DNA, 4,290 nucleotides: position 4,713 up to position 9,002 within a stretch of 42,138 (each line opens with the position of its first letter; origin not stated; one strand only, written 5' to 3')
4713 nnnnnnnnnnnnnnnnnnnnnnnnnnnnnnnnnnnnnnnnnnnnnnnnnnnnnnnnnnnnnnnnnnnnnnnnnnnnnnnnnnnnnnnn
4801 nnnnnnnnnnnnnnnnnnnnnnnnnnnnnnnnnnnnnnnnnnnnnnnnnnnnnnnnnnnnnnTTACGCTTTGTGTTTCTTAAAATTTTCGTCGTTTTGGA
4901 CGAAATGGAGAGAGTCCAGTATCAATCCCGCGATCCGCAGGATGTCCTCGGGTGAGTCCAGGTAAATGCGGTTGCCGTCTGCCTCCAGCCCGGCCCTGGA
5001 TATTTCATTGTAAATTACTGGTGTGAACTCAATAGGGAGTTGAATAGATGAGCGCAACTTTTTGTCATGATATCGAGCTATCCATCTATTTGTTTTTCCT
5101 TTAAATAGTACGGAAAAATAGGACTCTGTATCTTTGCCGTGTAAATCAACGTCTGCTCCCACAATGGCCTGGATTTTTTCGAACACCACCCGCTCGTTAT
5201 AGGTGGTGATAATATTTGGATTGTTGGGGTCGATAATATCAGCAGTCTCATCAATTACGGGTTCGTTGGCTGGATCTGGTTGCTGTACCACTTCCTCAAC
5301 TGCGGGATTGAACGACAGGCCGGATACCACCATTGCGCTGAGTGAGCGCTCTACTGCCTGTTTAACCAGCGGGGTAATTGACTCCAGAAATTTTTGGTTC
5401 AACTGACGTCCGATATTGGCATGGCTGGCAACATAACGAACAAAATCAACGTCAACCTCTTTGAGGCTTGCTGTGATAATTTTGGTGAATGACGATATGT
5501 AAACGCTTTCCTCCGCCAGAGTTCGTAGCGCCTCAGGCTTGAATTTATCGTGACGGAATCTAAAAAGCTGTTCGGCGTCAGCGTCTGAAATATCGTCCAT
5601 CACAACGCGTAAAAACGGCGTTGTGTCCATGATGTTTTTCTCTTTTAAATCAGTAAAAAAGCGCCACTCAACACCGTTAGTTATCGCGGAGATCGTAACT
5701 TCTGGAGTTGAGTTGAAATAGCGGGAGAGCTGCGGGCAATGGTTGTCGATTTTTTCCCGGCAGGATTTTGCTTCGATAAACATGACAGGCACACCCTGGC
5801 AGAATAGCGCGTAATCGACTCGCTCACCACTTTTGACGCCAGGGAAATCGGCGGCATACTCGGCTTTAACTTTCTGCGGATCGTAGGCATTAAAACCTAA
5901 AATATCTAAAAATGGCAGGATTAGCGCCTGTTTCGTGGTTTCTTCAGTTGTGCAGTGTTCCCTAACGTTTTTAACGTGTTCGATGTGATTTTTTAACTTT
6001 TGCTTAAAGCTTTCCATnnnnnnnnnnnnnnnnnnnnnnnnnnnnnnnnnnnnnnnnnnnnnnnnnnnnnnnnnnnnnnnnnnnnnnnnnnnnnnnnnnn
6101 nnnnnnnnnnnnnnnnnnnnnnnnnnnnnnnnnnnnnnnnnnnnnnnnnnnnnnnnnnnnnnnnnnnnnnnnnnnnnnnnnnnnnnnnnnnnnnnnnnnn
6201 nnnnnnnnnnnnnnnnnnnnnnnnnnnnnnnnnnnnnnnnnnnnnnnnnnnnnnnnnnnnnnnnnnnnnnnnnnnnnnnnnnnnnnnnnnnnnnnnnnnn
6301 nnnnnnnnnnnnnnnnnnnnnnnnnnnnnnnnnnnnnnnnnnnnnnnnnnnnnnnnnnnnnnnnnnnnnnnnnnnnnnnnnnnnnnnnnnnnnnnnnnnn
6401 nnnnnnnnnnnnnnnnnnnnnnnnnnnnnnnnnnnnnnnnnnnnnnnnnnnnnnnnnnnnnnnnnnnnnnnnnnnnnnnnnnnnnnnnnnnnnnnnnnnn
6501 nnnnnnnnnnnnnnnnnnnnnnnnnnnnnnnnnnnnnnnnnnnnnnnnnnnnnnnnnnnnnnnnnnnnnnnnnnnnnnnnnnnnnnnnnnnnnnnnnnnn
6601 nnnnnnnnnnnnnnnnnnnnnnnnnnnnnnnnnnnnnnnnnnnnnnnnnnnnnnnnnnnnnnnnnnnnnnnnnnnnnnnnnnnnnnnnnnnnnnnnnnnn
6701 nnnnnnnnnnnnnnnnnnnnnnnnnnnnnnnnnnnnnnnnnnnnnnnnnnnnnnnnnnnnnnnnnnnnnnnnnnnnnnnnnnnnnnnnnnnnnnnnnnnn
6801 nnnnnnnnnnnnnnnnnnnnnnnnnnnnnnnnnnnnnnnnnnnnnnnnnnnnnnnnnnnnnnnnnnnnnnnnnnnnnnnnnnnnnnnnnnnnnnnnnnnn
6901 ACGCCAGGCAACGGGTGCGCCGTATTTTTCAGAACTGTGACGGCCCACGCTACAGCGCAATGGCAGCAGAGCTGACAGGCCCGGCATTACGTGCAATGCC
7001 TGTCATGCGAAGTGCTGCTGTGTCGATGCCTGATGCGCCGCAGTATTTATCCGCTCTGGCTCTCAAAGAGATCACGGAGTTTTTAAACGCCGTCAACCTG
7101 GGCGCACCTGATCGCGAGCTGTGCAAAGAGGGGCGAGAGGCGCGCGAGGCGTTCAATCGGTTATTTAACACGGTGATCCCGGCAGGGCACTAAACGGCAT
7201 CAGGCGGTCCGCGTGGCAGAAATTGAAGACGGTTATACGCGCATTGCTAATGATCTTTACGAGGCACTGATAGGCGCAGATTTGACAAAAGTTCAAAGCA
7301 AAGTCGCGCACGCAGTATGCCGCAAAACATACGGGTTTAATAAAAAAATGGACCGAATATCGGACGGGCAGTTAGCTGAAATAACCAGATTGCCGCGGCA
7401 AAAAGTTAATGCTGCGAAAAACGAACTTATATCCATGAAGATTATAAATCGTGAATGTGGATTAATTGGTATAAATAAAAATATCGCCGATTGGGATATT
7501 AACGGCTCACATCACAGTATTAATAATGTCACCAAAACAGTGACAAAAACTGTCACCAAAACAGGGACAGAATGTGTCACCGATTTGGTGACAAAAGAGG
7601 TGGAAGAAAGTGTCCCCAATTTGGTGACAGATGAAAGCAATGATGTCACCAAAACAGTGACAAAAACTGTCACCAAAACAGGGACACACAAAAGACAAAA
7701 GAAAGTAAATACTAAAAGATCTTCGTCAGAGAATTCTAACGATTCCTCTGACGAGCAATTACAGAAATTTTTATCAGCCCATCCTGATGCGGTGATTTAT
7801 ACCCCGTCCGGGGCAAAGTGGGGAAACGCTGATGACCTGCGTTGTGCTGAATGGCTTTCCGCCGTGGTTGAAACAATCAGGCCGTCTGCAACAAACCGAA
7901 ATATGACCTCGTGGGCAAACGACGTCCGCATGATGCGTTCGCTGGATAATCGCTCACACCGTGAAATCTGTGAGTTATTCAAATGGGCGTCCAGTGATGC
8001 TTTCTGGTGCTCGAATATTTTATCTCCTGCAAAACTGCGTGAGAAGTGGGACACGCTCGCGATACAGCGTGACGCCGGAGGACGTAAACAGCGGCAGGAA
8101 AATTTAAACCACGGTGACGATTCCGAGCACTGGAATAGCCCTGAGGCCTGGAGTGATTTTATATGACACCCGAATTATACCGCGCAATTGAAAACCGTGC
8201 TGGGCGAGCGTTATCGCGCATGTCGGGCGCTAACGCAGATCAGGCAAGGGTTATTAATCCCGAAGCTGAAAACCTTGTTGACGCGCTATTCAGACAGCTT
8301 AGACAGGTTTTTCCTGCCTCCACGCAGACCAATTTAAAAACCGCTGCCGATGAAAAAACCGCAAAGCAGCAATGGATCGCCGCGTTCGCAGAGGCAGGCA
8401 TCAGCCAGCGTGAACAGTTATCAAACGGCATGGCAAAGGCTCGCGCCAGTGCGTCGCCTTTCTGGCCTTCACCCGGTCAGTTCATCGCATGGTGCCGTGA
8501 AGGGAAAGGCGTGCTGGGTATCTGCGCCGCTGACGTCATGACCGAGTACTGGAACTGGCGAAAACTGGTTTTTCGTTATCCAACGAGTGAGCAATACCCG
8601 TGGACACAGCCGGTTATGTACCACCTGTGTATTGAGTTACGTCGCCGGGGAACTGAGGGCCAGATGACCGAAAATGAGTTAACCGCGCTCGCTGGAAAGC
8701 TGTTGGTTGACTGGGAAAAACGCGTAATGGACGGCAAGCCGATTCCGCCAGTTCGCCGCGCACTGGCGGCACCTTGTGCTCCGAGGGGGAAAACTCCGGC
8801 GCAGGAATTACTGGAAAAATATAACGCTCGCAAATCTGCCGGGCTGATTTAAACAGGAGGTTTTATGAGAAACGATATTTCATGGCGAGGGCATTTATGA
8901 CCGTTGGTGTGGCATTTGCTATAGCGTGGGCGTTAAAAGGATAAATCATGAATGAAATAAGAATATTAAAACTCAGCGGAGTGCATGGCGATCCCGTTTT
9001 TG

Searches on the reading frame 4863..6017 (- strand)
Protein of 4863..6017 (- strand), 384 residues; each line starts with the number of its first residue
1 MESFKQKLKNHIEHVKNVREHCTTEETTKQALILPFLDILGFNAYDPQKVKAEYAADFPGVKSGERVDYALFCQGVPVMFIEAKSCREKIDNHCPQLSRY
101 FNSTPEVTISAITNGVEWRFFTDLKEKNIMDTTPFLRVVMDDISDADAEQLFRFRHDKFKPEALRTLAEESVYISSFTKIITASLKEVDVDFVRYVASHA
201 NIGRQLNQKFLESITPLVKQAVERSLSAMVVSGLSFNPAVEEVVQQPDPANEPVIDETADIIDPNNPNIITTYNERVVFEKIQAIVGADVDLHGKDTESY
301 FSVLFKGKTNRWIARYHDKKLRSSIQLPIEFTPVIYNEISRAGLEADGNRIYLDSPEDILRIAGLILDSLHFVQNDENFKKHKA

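Call 3: search_protein_families(library=pfam, proteins=[window:4863-6017:-], max_evalue=0.01)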
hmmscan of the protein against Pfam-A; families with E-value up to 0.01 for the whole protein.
window:4863-6017:- (384 aa): 2 families
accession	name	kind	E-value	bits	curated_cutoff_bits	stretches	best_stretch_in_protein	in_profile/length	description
PF04313.20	HSDR_N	-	1.7e-14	54.6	25.1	1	63-128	124-197/198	Type I restriction enzyme R protein N terminus (HSDR_N)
PF13588.12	HSDR_N_2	-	5.4e-06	26.9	25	1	25-127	2-100/110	Type I restriction enzyme R protein N terminus (HSDR_N)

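Call 4: search_protein_families(library=ncbifam, proteins=[window:4863-6017:-], max_evalue=0.01)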
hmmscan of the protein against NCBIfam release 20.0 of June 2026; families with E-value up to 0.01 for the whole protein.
window:4863-6017:- (384 aa): 1 family
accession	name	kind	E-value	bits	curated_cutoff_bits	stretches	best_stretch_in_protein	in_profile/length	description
NF008521.0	PRK11448.1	equivalog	0.00023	19.3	729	1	46-104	263-320/1123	type I restriction-modification system endonuclease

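Call 8: search_protein_families(library=phrogs, proteins=[window:4863-6017:-], max_evalue=0.01)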
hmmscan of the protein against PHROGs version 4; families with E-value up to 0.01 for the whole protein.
window:4863-6017:- (384 aa): 2 families
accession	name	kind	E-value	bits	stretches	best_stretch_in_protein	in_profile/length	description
phrog_4225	-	DNA, RNA and nucleotide metabolism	7.1e-146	486.8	1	1-376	1-357/357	endonuclease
phrog_16694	-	unknown function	7.4e-05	21.9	1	49-103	133-185/1010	-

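Call 9: search_protein_families(library=padloc, proteins=[window:4863-6017:-], max_evalue=0.01)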
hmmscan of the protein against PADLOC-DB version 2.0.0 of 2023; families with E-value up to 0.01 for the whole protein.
window:4863-6017:- (384 aa): 1 family
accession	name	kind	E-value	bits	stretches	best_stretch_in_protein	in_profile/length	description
PDLC03598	REase_MTase_IIG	-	0.0055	12.6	1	6-109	6-103/912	Type IIG restriction enzyme-methyltransferase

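Call 54: search_dna_similar(query=window:4863-6017:-, collection=phages, mode=protein, max_rows=15, max_evalue=1e-10)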
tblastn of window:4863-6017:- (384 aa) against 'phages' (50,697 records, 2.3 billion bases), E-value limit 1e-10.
Records with a match: 19; places in all: 19; records where one place covers at least 80% of the query: 19.
Best place of each record, by identity: 60-80% 1; <60% 18.
By first word of the organism name: Porphyromonas 4; Enterococcus 2; Bacteriophage 2; Streptococcus 2; Corynebacterium 2; Klebsiella 1; Clostridium 1; Fusobacterium 1; Acetoanaerobium 1; Terrisporobacter 1; and 2 more.
By host as written in the record: - 3; Corynebacterium xerosis 2; Porphyromonas gingivalis ATCC 49417 2; Klebsiella pneumoniae 1; Clostridium botulinum 3859/11 1; Fusobacterium nucleatum 1; Enterococcus faecalis 1; Enterococcus gallinarum BBC_KY_5 1; and 7 more.
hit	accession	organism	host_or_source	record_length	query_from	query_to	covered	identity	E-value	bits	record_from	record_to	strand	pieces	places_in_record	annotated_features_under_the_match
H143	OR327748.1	Klebsiella phage KpF5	Klebsiella pneumoniae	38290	1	383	100%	75.7%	0e+0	605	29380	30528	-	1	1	protein of unknown function DUF450 | hypothetical protein (x2)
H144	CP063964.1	Clostridium phage CWou-2020a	Clostridium botulinum 3859/11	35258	3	367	95%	34.4%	3e-59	213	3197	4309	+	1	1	type I restriction enzyme HsdR N-terminal domain-containing protein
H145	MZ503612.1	Fusobacterium phage FNU_1P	Fusobacterium nucleatum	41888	8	370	95%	29.1%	2e-40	158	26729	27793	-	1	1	type I restriction enzyme N-terminal domain-containing protein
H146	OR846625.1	Enterococcus phage Efs 1-1-1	Enterococcus faecalis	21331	1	317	83%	32.8%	4e-45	172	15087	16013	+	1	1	record has no annotation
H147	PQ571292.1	Enterococcus phage EG-TP1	Enterococcus gallinarum BBC_KY_5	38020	1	327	85%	31.7%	6e-43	166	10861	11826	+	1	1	endonuclease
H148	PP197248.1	Acetoanaerobium phage ANDSL2_ph1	Acetoanaerobium noterae DSL2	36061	3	328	85%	31.8%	2e-43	167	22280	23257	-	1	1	endonuclease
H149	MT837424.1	Bacteriophage sp.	human fecal samples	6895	13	330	83%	32.6%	5e-39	154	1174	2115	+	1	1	record has no annotation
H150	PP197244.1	Terrisporobacter phage TPELB_ph1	Terrisporobacter petrolearius ELB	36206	4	330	85%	31.3%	2e-42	164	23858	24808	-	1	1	endonuclease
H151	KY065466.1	Streptococcus phage IPP25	Streptococcus pneumoniae 16A/1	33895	1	327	85%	31.3%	1e-39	156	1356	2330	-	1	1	type I restriction enzyme related protein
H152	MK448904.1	Streptococcus phage Javan316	Streptococcus mitis M3-4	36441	1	327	85%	31.3%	2e-39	155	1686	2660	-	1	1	hypothetical protein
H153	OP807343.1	Lacticaseibacillus phage P7.1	Lacticaseibacillus paracasei LMG 19719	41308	2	327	85%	30.6%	9e-43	165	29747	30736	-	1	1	hypothetical protein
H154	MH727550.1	Corynebacterium phage Juicebox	Corynebacterium xerosis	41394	8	321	82%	31.3%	6e-27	118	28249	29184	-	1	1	33: hypothetical protein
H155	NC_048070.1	Corynebacterium phage Juicebox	Corynebacterium xerosis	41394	8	321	82%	31.3%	6e-27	118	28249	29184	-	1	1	33: endonuclease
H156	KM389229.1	Pseudomonas phage F_TK1718sp/PAK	-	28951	4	317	82%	31.1%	6e-31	130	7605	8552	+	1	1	record has no annotation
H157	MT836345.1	Bacteriophage sp.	human fecal samples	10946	4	317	82%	30.9%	4e-35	142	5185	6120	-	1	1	record has no annotation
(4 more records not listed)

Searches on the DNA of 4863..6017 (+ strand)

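Call 55: search_dna_similar(query=window:4863-6017:+, collection=ecoli_genomes, mode=near, max_rows=8)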
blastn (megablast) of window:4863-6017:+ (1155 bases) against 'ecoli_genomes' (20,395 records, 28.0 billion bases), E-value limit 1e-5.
Records with a match: 147; places in all: 152; records where one place covers at least 80% of the query: 2.
Genomes with a match: 147 of 5426; with a place that covers at least 80% of the query: 2. Places per genome that has any: lowest 1, median 1, highest 2. On chromosomes: 152 places; on plasmids: 0.
Best place of each record, by identity: >=99% 147.
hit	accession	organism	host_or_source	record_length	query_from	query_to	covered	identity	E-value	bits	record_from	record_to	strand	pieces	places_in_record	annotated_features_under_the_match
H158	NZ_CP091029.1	Escherichia coli strain STEC384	pork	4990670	1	1155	100%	100.0%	0e+0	2134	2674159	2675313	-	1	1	type I restriction endonuclease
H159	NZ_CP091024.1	Escherichia coli strain STEC379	pork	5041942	1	1155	100%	100.0%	0e+0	2134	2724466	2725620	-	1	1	type I restriction endonuclease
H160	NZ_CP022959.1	Escherichia coli ATCC 8739 strain ATCC 8739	stepwise adaptation to AgNO3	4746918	203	594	6%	100.0%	5e-7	130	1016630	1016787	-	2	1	CRISPR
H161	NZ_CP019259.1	Escherichia coli strain 13C1065T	chicken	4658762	203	594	6%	100.0%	5e-7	130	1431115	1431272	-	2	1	CRISPR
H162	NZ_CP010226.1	Escherichia coli strain S1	mouse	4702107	203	594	6%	100.0%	5e-7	130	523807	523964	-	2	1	CRISPR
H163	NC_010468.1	Escherichia coli ATCC 8739 strain ATCC 8739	-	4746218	203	594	6%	100.0%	5e-7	130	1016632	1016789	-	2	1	CRISPR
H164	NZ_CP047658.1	Escherichia coli strain LD39-1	feces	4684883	203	594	6%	100.0%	5e-7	130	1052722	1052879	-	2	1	CRISPR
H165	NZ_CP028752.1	Escherichia coli strain A23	Capybara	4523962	203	594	6%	100.0%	5e-7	130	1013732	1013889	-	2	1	CRISPR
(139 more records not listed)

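Call 105: get_annotated_region(hit=H163, flank=600)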
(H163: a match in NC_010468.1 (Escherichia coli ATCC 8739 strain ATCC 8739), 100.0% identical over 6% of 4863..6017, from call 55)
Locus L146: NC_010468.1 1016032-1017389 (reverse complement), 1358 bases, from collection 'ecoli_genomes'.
description: Escherichia coli ATCC 8739, complete sequence
organism: Escherichia coli ATCC 8739 strain ATCC 8739 (NCBI taxid 481805)
replicon: chromosome; assembly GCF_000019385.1
host: -; source: -; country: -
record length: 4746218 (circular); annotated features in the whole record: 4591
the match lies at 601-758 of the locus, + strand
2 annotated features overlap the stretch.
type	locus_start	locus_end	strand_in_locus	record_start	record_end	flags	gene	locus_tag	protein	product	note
CDS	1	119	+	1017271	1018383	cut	-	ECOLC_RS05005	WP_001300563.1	IS4-like element IS421 family transposase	-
direct_repeat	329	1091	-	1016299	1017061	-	-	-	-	CRISPR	-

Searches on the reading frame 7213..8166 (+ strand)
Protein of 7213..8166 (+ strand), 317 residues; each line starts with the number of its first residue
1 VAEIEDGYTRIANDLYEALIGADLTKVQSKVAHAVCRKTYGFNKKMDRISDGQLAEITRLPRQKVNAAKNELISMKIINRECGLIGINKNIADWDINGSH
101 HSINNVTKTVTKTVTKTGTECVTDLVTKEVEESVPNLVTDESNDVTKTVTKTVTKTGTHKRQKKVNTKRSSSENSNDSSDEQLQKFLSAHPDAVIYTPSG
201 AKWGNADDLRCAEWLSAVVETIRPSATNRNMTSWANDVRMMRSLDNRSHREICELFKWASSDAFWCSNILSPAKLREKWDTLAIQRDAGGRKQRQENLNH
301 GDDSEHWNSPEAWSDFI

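Call 3: search_protein_families(library=pfam, proteins=[window:7213-8166:+], max_evalue=0.01)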
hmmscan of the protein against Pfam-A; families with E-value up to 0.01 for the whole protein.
window:7213-8166:+ (317 aa): 1 family
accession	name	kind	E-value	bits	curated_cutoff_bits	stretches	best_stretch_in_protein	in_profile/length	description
PF04492.19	Phage_rep_O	-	1.9e-35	121.7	28.7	1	1-94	2-95/95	Bacteriophage replication protein O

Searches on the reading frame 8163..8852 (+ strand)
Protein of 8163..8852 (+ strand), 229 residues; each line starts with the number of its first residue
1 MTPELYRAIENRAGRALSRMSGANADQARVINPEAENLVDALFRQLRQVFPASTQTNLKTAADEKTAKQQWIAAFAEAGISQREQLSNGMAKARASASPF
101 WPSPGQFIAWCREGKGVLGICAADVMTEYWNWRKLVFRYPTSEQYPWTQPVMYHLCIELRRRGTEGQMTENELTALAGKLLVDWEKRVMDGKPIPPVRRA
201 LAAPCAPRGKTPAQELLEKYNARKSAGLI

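Call 3: search_protein_families(library=pfam, proteins=[window:8163-8852:+], max_evalue=0.01)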
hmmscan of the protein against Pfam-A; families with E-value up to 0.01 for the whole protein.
window:8163-8852:+ (229 aa): 1 family
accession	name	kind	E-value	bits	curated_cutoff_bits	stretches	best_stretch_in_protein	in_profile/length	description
PF06992.16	Phage_lambda_P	-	7.4e-52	175.8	26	1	38-196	2-161/162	Replication protein P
